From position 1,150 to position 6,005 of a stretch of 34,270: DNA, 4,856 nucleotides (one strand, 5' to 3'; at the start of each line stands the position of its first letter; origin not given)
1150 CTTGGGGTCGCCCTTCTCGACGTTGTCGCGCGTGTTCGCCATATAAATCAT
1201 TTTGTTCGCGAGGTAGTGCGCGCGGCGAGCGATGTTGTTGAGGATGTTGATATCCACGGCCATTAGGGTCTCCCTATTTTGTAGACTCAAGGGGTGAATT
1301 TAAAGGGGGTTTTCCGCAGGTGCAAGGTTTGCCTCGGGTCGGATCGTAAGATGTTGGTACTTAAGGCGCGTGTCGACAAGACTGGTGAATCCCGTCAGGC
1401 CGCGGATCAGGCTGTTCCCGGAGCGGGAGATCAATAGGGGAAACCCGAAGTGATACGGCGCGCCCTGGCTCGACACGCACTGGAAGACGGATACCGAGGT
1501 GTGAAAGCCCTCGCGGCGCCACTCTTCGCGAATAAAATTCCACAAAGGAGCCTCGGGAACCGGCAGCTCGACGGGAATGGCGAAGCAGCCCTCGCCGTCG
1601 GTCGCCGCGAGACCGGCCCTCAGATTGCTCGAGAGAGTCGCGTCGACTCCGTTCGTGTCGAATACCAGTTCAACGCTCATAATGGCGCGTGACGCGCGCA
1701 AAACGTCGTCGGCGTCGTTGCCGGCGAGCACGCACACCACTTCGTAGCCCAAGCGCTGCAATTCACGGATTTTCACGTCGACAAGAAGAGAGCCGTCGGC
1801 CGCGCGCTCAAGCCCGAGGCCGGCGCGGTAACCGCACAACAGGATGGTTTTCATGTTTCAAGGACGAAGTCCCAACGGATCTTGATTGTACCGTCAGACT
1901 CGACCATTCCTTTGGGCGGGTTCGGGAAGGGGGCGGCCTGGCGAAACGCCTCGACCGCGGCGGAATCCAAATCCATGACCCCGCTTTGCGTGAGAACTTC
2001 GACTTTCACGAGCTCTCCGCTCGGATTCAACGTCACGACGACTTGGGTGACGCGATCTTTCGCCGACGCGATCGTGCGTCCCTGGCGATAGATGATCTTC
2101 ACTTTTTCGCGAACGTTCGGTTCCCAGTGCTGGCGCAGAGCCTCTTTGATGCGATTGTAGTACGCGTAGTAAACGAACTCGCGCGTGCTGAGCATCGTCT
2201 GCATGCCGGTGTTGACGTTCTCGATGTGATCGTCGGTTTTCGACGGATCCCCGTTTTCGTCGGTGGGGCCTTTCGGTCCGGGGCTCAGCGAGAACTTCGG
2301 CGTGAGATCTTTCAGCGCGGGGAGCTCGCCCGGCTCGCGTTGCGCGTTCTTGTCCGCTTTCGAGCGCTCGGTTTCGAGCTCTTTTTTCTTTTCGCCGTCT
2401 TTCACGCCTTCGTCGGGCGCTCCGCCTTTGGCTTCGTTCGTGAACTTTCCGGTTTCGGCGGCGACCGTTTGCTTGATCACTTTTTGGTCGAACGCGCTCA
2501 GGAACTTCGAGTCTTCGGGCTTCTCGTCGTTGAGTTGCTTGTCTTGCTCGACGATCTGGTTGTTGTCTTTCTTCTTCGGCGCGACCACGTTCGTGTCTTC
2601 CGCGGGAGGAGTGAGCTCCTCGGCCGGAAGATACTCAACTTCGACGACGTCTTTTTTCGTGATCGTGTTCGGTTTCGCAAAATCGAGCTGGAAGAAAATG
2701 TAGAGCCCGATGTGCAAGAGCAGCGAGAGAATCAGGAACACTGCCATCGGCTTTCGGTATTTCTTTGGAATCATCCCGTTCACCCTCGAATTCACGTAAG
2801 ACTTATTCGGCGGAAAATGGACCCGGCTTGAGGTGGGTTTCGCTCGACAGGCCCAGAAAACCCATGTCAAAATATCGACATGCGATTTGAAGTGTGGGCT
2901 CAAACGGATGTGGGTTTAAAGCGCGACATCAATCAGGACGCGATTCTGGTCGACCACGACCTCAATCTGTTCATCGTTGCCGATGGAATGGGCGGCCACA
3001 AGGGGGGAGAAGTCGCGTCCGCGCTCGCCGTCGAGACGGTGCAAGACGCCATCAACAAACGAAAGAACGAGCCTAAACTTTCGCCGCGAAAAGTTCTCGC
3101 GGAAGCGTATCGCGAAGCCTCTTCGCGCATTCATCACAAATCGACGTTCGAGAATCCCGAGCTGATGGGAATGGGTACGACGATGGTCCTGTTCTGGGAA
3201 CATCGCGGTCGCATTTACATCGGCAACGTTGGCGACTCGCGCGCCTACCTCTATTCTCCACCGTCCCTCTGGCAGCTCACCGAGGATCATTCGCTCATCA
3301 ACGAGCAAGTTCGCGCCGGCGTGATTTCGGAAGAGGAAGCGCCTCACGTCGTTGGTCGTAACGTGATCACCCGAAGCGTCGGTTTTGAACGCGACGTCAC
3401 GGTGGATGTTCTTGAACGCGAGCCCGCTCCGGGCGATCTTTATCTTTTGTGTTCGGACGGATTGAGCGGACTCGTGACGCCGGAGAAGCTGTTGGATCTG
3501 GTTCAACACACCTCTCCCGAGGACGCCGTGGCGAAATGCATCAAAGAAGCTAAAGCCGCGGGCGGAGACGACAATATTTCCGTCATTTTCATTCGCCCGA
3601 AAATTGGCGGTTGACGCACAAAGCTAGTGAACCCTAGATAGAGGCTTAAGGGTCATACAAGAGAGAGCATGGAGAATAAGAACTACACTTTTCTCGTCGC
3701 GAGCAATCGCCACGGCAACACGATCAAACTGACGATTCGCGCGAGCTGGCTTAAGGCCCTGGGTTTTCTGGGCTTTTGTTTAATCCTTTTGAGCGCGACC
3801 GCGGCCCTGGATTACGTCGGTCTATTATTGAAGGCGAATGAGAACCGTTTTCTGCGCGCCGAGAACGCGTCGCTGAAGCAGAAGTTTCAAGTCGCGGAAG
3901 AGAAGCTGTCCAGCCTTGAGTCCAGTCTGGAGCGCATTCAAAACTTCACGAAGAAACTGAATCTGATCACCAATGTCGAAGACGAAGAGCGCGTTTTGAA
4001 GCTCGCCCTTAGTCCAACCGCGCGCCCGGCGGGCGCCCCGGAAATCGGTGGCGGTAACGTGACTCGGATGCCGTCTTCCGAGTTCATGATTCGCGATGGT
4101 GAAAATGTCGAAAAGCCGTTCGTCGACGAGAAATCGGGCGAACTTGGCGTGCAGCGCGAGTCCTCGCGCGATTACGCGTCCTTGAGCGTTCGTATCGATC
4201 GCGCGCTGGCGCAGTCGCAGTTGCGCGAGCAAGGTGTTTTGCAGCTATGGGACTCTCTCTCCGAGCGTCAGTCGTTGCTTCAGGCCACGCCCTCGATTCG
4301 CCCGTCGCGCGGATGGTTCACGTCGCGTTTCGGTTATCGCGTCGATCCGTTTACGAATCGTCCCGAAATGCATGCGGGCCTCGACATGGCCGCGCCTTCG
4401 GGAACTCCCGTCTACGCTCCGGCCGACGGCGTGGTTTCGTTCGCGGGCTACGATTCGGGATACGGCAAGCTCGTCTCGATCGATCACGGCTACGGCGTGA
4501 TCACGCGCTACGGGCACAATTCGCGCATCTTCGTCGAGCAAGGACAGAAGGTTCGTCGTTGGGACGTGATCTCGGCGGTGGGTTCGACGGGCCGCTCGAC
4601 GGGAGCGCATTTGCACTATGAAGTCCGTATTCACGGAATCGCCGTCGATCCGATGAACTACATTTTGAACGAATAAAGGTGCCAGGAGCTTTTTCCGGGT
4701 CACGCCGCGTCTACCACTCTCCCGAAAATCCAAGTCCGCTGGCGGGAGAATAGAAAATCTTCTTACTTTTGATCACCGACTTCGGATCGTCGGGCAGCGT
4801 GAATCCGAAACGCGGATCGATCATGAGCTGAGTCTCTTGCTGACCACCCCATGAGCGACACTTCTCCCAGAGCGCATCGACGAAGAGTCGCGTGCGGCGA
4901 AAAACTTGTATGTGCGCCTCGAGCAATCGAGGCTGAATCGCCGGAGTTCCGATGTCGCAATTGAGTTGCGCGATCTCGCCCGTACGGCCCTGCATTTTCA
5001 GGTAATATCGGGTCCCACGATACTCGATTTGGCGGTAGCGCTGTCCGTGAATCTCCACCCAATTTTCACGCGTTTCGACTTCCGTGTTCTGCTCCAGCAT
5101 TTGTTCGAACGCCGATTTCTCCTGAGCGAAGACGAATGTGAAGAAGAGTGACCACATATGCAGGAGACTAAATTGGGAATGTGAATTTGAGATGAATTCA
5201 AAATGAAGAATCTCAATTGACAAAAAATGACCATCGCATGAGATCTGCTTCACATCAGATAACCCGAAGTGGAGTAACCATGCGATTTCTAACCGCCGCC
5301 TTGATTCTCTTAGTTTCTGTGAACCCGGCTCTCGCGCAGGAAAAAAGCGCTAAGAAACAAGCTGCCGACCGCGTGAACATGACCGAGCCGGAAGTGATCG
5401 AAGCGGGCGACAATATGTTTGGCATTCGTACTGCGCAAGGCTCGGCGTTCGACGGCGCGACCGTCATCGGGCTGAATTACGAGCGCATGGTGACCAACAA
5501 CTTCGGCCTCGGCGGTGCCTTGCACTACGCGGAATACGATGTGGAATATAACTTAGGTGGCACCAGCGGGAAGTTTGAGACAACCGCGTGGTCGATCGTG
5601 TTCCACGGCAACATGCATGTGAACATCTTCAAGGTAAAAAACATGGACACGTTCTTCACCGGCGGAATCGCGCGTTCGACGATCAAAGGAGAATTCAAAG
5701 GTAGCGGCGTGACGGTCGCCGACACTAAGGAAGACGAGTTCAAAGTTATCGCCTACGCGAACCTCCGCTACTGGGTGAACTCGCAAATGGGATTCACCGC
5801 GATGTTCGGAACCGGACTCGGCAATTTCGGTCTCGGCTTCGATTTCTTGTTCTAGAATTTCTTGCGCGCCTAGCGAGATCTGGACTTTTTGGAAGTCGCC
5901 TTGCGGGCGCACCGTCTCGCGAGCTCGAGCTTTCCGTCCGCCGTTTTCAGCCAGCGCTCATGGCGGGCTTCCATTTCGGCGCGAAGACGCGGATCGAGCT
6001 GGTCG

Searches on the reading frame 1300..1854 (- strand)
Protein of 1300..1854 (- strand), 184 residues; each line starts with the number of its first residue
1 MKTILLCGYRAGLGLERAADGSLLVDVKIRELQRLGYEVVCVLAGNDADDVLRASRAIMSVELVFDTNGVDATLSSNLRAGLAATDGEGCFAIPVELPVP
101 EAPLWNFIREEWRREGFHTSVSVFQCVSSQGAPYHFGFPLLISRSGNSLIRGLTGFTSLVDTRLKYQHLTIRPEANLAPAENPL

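Call 29: search_protein_families(library=pfam, proteins=[window:1300-1854:-], max_evalue=0.001)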
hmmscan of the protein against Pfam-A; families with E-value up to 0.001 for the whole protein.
window:1300-1854:- (184 aa): 0 families

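Call 67: search_protein_families(library=pfam, proteins=[window:1300-1854:-], max_evalue=0.1)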
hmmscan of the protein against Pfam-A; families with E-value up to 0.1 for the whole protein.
window:1300-1854:- (184 aa): 1 family
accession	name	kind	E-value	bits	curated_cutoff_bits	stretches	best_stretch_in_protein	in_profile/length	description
PF12804.13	NTP_transf_3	-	0.0014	19.2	27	1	20-145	22-136/160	MobA-like NTP transferase domain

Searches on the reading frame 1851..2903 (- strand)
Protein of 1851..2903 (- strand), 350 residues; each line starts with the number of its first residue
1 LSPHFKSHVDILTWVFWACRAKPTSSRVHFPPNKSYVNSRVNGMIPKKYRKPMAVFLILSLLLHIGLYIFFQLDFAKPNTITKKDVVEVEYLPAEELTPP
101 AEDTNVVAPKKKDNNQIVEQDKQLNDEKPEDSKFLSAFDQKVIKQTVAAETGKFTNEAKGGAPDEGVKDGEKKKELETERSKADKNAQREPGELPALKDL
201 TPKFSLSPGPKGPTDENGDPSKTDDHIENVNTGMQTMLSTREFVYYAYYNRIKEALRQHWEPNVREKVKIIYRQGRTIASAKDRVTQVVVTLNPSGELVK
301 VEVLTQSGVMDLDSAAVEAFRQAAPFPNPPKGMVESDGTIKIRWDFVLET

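Call 29: search_protein_families(library=pfam, proteins=[window:1851-2903:-], max_evalue=0.001)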
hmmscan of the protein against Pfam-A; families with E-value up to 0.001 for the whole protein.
window:1851-2903:- (350 aa): 2 families
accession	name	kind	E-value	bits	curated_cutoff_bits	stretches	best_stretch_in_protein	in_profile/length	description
PF13103.11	TonB_2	-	2.9e-11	43.8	22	1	247-334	3-77/85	TonB C terminal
PF03544.19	TonB_C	-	1.5e-08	35.4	24.6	1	286-348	18-79/79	Gram-negative bacterial TonB protein C-terminal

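Call 63: search_protein_families(library=ncbifam, proteins=[window:1851-2903:-], max_evalue=0.001)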
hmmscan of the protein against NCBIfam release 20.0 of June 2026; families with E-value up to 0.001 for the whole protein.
window:1851-2903:- (350 aa): 2 families
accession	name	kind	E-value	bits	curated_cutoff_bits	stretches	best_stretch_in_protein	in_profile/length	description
TIGR02794.1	tolA_full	equivalog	2.3e-13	50.1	59.45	2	259-334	279-349/362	cell envelope integrity protein TolA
TIGR01352.1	tonB_Cterm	subfamily_domain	3e-11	43.5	27.1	1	288-348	18-75/76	TonB family protein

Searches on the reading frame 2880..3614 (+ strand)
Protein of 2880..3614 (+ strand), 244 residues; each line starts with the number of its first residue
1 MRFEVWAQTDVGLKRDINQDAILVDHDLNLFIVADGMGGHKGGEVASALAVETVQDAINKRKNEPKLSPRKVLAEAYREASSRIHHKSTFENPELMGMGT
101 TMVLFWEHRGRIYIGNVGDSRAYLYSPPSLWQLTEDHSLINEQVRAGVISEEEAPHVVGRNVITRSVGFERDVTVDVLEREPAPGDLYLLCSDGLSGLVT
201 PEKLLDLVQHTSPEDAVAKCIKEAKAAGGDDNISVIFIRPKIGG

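Call 14: search_protein_families(library=pfam, proteins=[window:2880-3614:+], max_evalue=0.01)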
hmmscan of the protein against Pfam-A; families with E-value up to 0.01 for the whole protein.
window:2880-3614:+ (244 aa): 3 families
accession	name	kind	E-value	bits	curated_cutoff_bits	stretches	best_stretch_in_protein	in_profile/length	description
PF13672.11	PP2C_2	-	9.4e-18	65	24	1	17-211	11-191/209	Protein phosphatase 2C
PF00481.26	PP2C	-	2.4e-14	54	20.3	1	28-139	34-142/255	Protein phosphatase 2C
PF07228.17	SpoIIE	-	3.3e-07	30.9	25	1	30-239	6-190/192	Stage II sporulation protein E (SpoIIE)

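Call 63: search_protein_families(library=ncbifam, proteins=[window:2880-3614:+], max_evalue=0.001)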
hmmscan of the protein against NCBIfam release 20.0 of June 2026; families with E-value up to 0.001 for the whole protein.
window:2880-3614:+ (244 aa): 2 families
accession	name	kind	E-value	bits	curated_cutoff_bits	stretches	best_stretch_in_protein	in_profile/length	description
NF033484.1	Stp1_PP2C_phos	equivalog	5.7e-72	242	230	1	8-238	1-231/232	Stp1/IreP family PP2C-type Ser/Thr phosphatase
NF011149.0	PRK14559.1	equivalog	1.4e-26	93.4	374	1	29-242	412-633/642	serine/threonine phosphatase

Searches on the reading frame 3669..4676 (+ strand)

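Call 29: search_protein_families(library=pfam, proteins=[window:3669-4676:+], max_evalue=0.001)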
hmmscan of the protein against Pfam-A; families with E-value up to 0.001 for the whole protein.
window:3669-4676:+ (335 aa): 1 family
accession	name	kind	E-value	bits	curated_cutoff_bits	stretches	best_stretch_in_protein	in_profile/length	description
PF01551.29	Peptidase_M23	-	6.1e-35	119.8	28.7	1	234-328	2-96/96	Peptidase family M23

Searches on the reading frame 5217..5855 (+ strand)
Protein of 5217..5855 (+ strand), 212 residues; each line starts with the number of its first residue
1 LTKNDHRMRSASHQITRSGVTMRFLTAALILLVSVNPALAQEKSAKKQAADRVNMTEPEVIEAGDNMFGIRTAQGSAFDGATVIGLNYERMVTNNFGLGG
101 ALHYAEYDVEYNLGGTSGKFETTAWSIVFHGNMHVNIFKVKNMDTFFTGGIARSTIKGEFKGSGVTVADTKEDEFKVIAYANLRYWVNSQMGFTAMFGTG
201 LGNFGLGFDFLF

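Call 29: search_protein_families(library=pfam, proteins=[window:5217-5855:+], max_evalue=0.001)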
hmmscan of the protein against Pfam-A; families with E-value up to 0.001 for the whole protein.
window:5217-5855:+ (212 aa): 0 families

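Call 67: search_protein_families(library=pfam, proteins=[window:5217-5855:+], max_evalue=0.1)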
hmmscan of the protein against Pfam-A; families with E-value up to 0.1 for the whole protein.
window:5217-5855:+ (212 aa): 1 family
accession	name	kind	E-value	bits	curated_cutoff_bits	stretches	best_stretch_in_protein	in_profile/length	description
PF13505.12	OMP_b-brl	-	0.0086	16.7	28.7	1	26-195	2-148/175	Outer membrane protein beta-barrel domain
